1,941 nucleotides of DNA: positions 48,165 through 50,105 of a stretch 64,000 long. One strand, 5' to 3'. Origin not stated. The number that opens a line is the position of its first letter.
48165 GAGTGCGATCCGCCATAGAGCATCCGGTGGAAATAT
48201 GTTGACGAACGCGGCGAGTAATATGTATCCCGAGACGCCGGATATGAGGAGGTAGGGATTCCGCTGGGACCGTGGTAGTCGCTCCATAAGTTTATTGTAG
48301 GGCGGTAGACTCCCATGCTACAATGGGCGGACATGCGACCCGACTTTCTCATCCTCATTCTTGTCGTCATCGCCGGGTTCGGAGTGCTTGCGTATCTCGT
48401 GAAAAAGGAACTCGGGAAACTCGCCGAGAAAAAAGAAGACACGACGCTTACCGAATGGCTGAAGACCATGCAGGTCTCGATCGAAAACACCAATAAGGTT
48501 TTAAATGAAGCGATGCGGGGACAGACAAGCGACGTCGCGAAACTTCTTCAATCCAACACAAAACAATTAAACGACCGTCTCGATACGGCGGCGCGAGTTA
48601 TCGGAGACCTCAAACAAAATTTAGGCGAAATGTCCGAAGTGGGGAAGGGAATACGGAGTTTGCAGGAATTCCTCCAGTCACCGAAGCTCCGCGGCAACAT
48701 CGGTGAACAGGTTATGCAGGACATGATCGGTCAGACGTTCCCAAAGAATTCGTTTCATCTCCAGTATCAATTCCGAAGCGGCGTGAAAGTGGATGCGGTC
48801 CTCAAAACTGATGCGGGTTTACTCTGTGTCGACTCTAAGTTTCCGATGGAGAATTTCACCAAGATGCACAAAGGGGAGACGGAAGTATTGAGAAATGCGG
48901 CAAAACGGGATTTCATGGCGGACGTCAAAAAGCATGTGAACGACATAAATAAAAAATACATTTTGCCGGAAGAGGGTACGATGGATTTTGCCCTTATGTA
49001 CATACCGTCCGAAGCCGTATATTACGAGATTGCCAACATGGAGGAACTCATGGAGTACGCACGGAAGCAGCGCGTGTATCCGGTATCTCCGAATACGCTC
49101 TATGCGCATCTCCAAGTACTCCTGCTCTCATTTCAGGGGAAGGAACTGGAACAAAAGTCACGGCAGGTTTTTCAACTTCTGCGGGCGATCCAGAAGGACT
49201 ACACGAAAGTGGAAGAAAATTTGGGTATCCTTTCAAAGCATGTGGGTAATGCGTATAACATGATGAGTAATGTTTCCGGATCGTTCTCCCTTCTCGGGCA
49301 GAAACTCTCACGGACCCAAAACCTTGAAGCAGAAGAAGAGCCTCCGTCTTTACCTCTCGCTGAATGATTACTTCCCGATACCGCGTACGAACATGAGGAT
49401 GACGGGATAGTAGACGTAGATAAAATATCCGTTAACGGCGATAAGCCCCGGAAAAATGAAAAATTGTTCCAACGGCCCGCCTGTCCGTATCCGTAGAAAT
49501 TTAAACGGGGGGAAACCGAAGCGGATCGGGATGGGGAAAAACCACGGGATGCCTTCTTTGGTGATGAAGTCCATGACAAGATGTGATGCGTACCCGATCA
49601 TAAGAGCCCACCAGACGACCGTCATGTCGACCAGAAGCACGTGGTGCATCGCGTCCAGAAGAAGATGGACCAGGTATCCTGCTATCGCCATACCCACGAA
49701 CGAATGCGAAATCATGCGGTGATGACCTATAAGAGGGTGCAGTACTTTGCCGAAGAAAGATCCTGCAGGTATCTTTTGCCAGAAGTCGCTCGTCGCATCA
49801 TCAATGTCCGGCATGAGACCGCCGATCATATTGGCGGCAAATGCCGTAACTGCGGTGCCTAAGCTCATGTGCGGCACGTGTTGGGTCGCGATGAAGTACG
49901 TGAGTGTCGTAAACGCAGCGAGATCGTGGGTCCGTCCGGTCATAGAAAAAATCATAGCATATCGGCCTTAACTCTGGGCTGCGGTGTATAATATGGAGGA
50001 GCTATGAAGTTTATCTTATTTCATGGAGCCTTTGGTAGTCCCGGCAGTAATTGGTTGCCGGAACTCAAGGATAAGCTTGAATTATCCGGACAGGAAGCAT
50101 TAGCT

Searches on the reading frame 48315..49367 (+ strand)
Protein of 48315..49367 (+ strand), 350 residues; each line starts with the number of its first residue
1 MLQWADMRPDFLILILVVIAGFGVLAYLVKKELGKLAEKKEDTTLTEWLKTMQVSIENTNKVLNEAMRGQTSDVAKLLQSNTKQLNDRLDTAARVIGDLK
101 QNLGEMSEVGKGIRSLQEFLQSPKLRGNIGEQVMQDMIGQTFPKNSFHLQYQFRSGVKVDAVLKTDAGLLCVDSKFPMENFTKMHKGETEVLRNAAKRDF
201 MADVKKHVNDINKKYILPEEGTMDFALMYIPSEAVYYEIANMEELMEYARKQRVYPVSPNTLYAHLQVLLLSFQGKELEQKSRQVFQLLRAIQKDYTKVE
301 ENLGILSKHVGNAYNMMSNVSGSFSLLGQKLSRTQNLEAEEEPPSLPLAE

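Call 6: search_protein_families(library=pfam, proteins=[window:48315-49367:+], max_evalue=0.01)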
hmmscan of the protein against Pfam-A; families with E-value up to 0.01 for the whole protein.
window:48315-49367:+ (350 aa): 3 families
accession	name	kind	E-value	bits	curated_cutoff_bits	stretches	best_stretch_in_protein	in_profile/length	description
PF02646.22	RmuC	-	2e-48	165.4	26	1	71-339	7-286/291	RmuC family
PF20379.3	DUF6674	-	0.0053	16.8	28.5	0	266-324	156-216/251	Family of unknown function (DUF6674)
PF00484.24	Pro_CA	-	0.008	16.9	25.7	0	170-197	5-32/156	Carbonic anhydrase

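Call 9: search_protein_families(library=padloc, proteins=[window:48315-49367:+], max_evalue=0.01)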
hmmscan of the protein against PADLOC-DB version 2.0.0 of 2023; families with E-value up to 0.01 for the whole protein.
window:48315-49367:+ (350 aa): 1 family
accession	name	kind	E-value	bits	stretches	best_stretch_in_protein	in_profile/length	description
PDLC03812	RTasRmuC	-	3.6e-09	33.7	1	123-273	192-351/439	DRT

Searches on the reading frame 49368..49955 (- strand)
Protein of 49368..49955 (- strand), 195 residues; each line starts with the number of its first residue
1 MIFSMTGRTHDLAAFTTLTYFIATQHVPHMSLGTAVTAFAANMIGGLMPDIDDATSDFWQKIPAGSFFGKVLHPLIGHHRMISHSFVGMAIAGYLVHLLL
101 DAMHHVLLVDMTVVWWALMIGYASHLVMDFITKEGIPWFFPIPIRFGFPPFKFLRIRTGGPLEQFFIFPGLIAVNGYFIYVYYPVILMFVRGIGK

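Call 6: search_protein_families(library=pfam, proteins=[window:49368-49955:-], max_evalue=0.01)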
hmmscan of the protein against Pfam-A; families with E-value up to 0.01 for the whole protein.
window:49368-49955:- (195 aa): 1 family
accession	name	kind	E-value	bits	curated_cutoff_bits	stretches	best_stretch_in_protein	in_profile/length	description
PF04307.19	YdjM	-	1e-21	77.7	29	1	5-159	1-139/176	YdjM inner membrane protein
